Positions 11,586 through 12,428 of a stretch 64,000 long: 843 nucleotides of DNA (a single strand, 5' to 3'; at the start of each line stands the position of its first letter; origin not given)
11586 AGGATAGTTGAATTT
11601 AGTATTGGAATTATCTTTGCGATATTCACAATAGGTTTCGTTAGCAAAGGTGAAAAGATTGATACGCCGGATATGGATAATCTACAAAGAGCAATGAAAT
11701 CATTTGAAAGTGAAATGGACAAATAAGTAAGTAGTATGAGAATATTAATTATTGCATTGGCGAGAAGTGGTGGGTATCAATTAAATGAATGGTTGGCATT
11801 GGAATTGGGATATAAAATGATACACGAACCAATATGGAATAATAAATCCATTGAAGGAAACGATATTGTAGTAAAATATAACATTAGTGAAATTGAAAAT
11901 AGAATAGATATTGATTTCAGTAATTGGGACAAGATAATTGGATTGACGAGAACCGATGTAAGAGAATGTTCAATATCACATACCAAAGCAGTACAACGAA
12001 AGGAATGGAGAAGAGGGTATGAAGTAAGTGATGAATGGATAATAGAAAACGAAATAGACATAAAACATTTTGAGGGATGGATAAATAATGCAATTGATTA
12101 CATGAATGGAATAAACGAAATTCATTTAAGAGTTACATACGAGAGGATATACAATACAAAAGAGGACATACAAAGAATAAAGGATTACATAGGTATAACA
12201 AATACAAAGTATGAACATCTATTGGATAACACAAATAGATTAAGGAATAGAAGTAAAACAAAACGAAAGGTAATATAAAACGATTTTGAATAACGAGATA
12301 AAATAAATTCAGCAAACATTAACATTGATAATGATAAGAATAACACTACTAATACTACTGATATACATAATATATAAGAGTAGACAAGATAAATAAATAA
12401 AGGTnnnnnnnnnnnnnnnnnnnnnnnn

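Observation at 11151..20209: Unique pair of 25-bp GC-rich inverted repeats, facing inward, brackets a 9 kb block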

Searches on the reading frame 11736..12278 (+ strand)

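Call 13: search_protein_families(library=pfam, proteins=[window:11736-12278:+], max_evalue=0.01)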
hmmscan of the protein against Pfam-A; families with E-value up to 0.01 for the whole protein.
window:11736-12278:+ (180 aa): 1 family
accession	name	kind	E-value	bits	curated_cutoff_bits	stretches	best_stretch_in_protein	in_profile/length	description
PF01389.23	OmpA_membrane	-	0.0057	16.9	21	0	12-28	41-57/180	OmpA-like transmembrane domain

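Call 14: search_protein_families(library=phrogs, proteins=[window:11736-12278:+], max_evalue=0.01)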
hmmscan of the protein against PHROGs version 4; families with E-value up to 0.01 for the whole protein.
window:11736-12278:+ (180 aa): 0 families
